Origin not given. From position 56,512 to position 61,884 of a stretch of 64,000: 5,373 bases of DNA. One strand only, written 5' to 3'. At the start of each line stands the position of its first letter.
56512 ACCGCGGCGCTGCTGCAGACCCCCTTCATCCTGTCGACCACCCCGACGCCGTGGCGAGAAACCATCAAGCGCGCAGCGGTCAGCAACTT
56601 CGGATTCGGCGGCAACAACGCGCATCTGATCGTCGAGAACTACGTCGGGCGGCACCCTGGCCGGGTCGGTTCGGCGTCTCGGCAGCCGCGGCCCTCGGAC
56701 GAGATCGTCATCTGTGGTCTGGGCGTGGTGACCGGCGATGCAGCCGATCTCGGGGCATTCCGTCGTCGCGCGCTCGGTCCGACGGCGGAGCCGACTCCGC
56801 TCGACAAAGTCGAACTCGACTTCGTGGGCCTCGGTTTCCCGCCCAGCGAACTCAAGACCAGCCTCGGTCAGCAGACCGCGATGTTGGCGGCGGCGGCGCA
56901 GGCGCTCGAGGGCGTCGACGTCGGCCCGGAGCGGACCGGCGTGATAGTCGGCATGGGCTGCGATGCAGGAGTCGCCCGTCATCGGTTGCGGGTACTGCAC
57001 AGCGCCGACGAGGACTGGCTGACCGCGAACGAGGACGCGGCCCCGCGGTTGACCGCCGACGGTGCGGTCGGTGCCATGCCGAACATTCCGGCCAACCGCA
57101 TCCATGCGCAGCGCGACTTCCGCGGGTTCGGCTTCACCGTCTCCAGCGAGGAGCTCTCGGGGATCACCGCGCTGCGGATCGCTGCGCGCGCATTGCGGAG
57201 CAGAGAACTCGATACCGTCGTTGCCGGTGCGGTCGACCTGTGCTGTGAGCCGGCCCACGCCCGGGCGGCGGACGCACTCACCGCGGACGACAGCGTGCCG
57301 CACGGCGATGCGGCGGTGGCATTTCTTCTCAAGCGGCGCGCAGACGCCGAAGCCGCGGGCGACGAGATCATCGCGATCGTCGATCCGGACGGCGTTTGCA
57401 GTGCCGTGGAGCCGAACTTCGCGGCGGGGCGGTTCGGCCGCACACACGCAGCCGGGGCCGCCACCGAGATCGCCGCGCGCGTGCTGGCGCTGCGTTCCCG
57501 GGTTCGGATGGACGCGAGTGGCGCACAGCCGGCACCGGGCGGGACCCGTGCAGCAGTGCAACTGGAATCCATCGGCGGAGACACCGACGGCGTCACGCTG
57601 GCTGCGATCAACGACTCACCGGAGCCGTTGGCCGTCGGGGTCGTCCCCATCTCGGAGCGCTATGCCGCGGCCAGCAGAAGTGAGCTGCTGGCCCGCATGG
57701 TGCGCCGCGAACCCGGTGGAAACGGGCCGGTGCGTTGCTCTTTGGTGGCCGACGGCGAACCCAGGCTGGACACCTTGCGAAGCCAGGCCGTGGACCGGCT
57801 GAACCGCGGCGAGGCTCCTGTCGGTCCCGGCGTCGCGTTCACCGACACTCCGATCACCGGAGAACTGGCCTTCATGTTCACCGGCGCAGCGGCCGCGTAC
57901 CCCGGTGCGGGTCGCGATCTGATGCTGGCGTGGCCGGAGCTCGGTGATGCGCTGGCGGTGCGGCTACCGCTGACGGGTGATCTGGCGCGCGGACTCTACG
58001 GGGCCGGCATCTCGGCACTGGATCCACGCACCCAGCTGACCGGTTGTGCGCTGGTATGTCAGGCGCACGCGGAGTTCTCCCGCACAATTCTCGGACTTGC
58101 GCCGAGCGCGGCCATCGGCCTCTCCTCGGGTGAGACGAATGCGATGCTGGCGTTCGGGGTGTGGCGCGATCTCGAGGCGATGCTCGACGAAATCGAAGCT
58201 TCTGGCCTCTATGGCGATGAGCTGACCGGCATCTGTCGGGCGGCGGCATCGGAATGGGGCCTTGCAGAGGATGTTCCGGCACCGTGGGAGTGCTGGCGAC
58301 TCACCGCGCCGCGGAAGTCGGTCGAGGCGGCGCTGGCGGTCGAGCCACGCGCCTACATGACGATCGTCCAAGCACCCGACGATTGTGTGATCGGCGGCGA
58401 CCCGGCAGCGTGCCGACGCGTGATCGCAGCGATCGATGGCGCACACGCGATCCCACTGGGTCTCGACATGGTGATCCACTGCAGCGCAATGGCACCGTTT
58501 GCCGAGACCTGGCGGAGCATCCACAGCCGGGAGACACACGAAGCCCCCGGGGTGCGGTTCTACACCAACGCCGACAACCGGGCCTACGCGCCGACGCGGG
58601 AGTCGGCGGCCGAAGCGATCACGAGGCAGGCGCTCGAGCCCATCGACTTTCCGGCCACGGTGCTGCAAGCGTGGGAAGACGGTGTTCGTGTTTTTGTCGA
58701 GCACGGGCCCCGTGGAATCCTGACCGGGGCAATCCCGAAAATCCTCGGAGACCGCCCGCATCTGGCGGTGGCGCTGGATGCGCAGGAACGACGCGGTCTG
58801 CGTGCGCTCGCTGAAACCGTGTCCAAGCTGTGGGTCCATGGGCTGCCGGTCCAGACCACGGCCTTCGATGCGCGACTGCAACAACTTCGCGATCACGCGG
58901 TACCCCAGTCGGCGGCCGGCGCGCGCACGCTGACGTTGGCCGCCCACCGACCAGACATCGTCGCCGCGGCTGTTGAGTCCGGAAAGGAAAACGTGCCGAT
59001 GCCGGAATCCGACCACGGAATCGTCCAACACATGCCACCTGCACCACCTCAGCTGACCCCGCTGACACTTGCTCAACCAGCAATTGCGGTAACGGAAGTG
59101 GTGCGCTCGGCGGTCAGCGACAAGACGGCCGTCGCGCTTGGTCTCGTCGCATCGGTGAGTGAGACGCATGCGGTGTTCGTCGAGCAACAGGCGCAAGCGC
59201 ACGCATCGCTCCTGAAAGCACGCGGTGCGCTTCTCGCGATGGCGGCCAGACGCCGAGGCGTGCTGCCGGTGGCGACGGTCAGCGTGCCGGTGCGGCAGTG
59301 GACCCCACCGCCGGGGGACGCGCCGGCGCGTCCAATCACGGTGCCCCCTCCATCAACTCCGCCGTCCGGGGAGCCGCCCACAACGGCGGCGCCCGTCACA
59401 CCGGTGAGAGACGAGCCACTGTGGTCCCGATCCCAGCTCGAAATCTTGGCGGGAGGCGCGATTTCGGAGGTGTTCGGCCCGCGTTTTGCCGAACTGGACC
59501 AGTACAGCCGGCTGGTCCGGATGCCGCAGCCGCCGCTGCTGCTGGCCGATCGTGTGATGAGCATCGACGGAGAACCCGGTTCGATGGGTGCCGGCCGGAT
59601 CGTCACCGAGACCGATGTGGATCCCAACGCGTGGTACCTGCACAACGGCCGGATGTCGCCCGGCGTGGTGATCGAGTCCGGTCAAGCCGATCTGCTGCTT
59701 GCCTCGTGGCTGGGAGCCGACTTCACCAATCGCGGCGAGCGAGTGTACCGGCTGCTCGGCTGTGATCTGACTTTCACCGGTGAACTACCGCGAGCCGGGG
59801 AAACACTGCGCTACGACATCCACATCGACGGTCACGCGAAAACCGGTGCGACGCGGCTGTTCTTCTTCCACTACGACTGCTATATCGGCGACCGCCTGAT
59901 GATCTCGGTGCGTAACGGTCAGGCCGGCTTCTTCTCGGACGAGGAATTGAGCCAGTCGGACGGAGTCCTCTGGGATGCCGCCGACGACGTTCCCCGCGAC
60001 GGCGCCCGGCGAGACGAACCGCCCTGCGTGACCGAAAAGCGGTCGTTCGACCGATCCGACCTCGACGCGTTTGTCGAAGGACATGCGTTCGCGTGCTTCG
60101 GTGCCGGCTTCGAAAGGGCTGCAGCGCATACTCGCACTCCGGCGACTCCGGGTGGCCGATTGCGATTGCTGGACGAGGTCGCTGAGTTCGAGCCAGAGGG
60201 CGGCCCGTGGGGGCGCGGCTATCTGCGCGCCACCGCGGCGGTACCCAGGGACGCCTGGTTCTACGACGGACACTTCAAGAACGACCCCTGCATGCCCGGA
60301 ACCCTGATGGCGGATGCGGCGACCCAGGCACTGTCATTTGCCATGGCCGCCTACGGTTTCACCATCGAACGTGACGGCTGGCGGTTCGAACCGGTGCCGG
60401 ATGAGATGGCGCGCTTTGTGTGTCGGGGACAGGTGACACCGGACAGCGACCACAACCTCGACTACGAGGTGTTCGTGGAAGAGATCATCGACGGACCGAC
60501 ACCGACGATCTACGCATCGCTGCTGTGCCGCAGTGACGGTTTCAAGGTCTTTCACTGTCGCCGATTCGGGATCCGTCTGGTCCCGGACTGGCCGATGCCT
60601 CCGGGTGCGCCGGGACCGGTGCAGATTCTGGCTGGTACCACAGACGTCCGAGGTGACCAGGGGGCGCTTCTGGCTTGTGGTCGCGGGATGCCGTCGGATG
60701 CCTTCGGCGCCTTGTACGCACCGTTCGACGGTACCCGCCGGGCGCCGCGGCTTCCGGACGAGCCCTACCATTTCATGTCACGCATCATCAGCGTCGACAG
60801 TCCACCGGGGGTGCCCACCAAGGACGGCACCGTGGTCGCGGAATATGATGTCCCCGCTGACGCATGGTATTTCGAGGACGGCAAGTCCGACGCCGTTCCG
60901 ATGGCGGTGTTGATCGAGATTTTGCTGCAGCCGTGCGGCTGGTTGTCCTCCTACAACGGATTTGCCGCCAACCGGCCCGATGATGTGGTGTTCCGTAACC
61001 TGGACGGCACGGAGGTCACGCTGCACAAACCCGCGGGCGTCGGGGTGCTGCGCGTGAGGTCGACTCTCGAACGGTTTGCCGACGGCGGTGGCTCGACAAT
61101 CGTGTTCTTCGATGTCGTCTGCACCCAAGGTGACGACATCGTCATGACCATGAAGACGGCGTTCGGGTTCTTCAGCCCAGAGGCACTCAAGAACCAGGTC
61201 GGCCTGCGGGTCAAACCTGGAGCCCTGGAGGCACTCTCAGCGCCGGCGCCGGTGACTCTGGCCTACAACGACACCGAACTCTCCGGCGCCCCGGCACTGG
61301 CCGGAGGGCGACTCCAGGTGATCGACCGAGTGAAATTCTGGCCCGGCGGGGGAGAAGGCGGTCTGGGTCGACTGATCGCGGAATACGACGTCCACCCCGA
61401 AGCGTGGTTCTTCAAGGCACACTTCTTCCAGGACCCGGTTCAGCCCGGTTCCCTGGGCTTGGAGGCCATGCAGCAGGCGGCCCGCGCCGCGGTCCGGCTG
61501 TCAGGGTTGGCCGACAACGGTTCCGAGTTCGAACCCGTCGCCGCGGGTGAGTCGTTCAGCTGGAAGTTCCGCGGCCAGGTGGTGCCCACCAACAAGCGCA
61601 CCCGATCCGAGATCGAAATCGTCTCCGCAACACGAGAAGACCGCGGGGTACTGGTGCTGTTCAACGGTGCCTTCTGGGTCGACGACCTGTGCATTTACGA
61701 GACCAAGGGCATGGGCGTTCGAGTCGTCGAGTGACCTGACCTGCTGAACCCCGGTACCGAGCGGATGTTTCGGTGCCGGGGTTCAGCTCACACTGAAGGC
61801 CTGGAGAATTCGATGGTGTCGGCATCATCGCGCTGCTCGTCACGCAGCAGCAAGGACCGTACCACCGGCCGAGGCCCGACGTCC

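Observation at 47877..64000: PUFA-synthase-like pfaD-pfaA-pfaC operon with a convergent MmpL exporter in a mycobacterium-like genome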

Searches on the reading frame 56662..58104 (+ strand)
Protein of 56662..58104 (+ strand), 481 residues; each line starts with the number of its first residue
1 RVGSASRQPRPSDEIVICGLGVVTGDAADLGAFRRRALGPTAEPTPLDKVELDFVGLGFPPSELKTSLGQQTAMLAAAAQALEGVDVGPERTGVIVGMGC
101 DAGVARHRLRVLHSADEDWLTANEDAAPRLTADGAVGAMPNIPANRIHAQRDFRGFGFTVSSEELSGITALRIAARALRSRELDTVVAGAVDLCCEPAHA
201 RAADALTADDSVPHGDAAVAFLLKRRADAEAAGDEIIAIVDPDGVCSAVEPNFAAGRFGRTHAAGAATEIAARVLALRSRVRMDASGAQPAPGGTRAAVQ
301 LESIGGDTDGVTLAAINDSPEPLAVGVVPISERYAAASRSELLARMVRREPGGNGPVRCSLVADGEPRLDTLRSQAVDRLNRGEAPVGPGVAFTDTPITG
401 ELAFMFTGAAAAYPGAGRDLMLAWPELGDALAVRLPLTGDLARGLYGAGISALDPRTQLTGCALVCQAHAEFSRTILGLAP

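Call 67: search_protein_families(library=pfam, proteins=[window:56662-58104:+], max_evalue=0.1)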
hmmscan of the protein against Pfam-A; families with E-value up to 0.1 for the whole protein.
seq(481 aa): 1 family
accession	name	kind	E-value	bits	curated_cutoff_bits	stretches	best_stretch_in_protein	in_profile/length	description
PF00109.32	ketoacyl-synt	-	6.4e-17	62.4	20.8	1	58-206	77-216/252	Beta-ketoacyl synthase, N-terminal domain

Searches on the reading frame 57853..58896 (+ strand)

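Call 67: search_protein_families(library=pfam, proteins=[window:57853-58896:+], max_evalue=0.1)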
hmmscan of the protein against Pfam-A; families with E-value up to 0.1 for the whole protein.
seq(348 aa): 2 families
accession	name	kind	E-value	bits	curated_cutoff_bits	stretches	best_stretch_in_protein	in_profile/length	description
PF00698.26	Acyl_transf_1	-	5.5e-07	29.8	32.7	1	80-295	80-276/319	Acyl transferase domain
PF23716.1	DUF7158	-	0.041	13.9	27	0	327-347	4-24/38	Family of unknown function (DUF7158)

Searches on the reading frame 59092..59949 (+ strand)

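Call 67: search_protein_families(library=pfam, proteins=[window:59092-59949:+], max_evalue=0.1)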
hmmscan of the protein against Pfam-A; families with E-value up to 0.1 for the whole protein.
seq(286 aa): 1 family
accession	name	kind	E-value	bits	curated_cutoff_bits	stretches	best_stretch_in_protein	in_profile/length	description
PF07977.19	FabA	-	2.5e-08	34.1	23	1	145-269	2-133/138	FabA-like domain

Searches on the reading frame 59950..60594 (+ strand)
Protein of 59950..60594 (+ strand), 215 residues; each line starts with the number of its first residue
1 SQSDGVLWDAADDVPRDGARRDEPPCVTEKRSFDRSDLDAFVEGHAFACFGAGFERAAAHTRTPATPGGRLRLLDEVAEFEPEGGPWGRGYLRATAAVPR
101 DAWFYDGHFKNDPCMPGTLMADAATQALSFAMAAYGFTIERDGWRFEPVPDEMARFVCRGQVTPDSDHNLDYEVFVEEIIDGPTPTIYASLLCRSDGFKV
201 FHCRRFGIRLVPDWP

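Call 67: search_protein_families(library=pfam, proteins=[window:59950-60594:+], max_evalue=0.1)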
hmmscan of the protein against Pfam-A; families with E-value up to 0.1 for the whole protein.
seq(215 aa): 2 families
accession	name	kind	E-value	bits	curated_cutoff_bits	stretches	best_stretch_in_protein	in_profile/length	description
PF07977.19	FabA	-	3.1e-31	108.3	23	1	67-202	2-136/138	FabA-like domain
PF24501.1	Ig_TMEM131L_5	-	0.028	14.7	27.8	1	192-208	18-34/66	TMEM131L fifth Ig-like domain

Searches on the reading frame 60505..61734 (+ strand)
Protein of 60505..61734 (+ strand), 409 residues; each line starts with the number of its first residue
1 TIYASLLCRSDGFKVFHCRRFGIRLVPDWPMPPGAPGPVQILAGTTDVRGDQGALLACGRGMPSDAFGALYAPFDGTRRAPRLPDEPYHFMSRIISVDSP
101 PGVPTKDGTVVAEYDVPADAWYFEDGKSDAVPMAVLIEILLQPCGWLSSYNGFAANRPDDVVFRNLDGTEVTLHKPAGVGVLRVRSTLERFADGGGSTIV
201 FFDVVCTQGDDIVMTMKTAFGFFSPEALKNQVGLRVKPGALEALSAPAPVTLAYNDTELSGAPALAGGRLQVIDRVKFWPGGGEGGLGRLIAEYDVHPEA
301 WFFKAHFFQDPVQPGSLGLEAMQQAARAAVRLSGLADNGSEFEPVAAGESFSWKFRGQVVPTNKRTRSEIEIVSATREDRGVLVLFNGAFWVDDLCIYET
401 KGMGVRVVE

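Call 41: find_related_loci(query=window:60505-61734:+, collection=metagenome_contigs, flank=10000)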
Query window:60505-61734:+ (409 aa) in metagenome_contigs; peptide patterns used: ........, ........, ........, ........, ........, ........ (x = any residue, [..] = any of these).
553 stretches matched a pattern; 486 encode a relative of the query (tblastn E <= 1e-3); the best 80 are kept; 80 distinct loci.
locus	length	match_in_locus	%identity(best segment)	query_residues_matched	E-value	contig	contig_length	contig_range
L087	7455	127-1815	87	1-408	0e+0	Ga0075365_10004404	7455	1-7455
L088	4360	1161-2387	86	1-409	0e+0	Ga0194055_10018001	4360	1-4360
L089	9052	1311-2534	87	1-409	0e+0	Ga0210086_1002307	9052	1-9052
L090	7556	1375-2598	85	1-408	0e+0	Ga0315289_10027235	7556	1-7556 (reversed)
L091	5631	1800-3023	76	1-408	0e+0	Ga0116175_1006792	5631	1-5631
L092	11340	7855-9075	85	2-408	0e+0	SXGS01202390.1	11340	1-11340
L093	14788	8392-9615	76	1-408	0e+0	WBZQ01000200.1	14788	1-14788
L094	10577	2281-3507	84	1-409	0e+0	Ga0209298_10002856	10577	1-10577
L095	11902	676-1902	76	1-408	0e+0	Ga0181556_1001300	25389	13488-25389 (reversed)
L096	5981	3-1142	83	34-408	0e+0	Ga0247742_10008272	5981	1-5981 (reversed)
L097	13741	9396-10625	74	1-409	0e+0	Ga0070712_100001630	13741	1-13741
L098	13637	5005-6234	74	1-409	0e+0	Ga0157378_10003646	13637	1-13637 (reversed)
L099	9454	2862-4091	74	1-409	0e+0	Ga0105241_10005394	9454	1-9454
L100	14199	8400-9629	74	1-409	0e+0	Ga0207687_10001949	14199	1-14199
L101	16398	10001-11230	74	1-409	0e+0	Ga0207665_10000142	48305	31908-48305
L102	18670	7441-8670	74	1-409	0e+0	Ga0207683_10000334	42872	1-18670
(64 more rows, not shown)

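Call 45: search_protein_families(library=pfam, proteins=[L094:3539-4279:+, L094:4292-7132:-, L102:12100-12897:-, L102:13140-14021:+, L102:16621-17742:+, L095:2150-5242:+, L095:5243-7339:+, L091:3975-5075:-, L093:9996-11390:-, L093:12645-13949:-], max_evalue=0.001)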
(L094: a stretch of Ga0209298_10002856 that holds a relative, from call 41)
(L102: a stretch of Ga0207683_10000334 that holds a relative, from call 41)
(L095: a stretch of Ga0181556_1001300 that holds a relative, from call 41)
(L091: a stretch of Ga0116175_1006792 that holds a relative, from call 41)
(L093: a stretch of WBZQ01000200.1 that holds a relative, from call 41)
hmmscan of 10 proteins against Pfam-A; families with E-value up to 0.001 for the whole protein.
L094:3539-4279:+ (246 aa): 1 family
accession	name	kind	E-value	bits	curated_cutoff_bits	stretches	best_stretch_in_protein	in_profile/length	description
PF02588.21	YitT_membrane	-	0.00095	19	24.3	0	69-212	30-168/205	Uncharacterised 5xTM membrane BCR, YitT family COG1284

L094:4292-7132:- (946 aa): 3 families
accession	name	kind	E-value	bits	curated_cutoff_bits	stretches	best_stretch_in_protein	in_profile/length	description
PF17963.7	Big_9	-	8.8e-09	36.6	23.6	1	213-297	1-78/89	Bacterial Ig domain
PF17892.7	Cadherin_5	-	1.2e-08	35.1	26.5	1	213-299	2-87/98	Cadherin-like domain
PF00388.25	PI-PLC-X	-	2.3e-08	34.2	23.1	1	687-796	24-135/144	Phosphatidylinositol-specific phospholipase C, X domain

L102:12100-12897:- (265 aa): 7 families
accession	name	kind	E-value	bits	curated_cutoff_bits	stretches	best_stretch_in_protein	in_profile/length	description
PF08241.18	Methyltransf_11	-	2.1e-25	89.6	21.2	1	106-202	1-94/95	Methyltransferase domain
PF13649.12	Methyltransf_25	-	4.8e-23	82.1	27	1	105-199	1-97/97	Methyltransferase domain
PF13847.12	Methyltransf_31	-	2.3e-18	66.7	27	1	101-206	3-112/145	Methyltransferase domain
PF08242.18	Methyltransf_12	-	2.5e-18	67.1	30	1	106-201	1-98/98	Methyltransferase domain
PF13489.12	Methyltransf_23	-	2.3e-16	60.4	27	1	98-248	19-162/164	Methyltransferase domain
PF01209.24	Ubie_methyltran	-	3.3e-16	59.8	20.1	1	101-202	47-150/233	ubiE/COQ5 methyltransferase family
PF07021.18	MetW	-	0.00076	19.6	21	0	99-193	11-100/193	Methionine biosynthesis protein MetW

L102:13140-14021:+ (293 aa): 2 families
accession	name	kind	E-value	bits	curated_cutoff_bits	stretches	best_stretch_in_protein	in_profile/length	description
PF00589.27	Phage_integrase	-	3e-24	86.2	27.1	1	113-277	3-170/172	Phage integrase family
PF02899.23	Phage_int_SAM_1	-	6.4e-06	26.8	22.3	1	19-90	2-83/83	Phage integrase, N-terminal SAM-like domain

L102:16621-17742:+ (373 aa): 4 families
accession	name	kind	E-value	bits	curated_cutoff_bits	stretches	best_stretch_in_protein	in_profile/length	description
PF00069.31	Pkinase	-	5.7e-35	121.4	31.7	1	25-245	2-211/263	Protein kinase domain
PF07714.23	PK_Tyr_Ser-Thr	-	6.4e-19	68.7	23.1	1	26-229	3-203/258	Protein tyrosine and serine/threonine kinase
PF17667.7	Pkinase_fungal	-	1.7e-07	30.7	24.1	1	129-206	292-368/387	Fungal protein kinase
PF03109.22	ABC1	-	0.00031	20.4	22.9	1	98-181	144-219/244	ABC1 atypical kinase-like domain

L095:2150-5242:+ (1030 aa): 0 families

L095:5243-7339:+ (698 aa): 0 families

L091:3975-5075:- (366 aa): 4 families
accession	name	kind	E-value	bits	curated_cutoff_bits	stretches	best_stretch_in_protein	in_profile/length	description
PF08541.16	ACP_syn_III_C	-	2.9e-28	98.3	26.6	1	270-359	1-89/90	3-Oxoacyl-[acyl-carrier-protein (ACP)] synthase III C terminal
PF08545.16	ACP_syn_III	-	5.8e-24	84.2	24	1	143-220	1-80/80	3-Oxoacyl-[acyl-carrier-protein (ACP)] synthase III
PF00108.29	Thiolase_N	-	1.5e-06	28.2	26.4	1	73-183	8-119/260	Thiolase, N-terminal domain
PF00195.25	Chal_sti_synt_N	-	7e-06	26.1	27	1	86-207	97-225/225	Chalcone and stilbene synthases, N-terminal domain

L093:9996-11390:- (464 aa): 2 families
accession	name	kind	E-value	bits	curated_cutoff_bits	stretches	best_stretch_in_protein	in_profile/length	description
PF07804.18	HipA_C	-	1.3e-44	152.8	30.5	1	208-434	1-210/213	HipA-like C-terminal domain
PF13657.11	Couple_hipA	-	5.9e-16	59.2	22.5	1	70-162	1-97/99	HipA N-terminal domain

L093:12645-13949:- (434 aa): 4 families
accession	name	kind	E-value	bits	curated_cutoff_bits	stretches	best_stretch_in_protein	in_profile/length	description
PF08541.16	ACP_syn_III_C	-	5.6e-27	94.2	26.6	1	338-427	1-89/90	3-Oxoacyl-[acyl-carrier-protein (ACP)] synthase III C terminal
PF08545.16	ACP_syn_III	-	3.9e-24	84.8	24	1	211-288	1-80/80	3-Oxoacyl-[acyl-carrier-protein (ACP)] synthase III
PF00108.29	Thiolase_N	-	2.6e-07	30.7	26.4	1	141-250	8-118/260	Thiolase, N-terminal domain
PF00195.25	Chal_sti_synt_N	-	6.7e-06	26.2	27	1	154-275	97-225/225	Chalcone and stilbene synthases, N-terminal domain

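Call 85: search_protein_families(library=pfam, proteins=[L095:1898-11902:-], max_evalue=0.001)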
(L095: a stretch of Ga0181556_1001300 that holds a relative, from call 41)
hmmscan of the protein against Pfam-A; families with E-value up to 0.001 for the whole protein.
L095:1898-11902:- (3334 aa): 4 families
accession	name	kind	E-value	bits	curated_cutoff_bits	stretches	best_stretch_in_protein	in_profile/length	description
PF00668.25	Condensation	-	2e-273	907.4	30.6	4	1282-1740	4-455/456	Condensation domain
PF00501.34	AMP-binding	-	1.8e-161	537.7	29.9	2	705-1045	1-384/384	AMP-binding enzyme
PF00550.31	PP-binding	-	5e-62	206.5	20.8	4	3270-3332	3-67/67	Phosphopantetheine attachment site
PF13193.12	AMP-binding_C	-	6e-29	101.2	24.5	3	1103-1174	1-76/76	AMP-binding enzyme C-terminal domain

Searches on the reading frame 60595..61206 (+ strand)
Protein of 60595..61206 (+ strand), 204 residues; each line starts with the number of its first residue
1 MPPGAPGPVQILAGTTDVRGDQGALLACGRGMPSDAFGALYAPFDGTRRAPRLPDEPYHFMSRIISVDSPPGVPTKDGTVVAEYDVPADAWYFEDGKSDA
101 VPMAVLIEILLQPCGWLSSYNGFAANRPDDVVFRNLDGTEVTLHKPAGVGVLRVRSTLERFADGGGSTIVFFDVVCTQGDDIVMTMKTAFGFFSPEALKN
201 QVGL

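Call 67: search_protein_families(library=pfam, proteins=[window:60595-61206:+], max_evalue=0.1)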
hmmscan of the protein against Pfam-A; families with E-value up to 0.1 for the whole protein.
seq(204 aa): 1 family
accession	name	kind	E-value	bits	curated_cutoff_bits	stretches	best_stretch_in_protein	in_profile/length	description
PF07977.19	FabA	-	0.0065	16.5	23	1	53-185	1-136/138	FabA-like domain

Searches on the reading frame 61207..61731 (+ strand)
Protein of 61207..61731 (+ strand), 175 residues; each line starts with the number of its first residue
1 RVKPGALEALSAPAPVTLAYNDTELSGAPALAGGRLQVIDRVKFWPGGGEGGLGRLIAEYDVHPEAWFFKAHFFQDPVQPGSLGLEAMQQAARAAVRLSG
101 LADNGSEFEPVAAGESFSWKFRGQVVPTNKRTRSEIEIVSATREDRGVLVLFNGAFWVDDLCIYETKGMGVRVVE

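Call 67: search_protein_families(library=pfam, proteins=[window:61207-61731:+], max_evalue=0.1)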
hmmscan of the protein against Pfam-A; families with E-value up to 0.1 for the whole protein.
seq(175 aa): 1 family
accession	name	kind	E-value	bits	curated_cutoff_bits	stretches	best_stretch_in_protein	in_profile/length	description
PF07977.19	FabA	-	2e-33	115.4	23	1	33-166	3-137/138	FabA-like domain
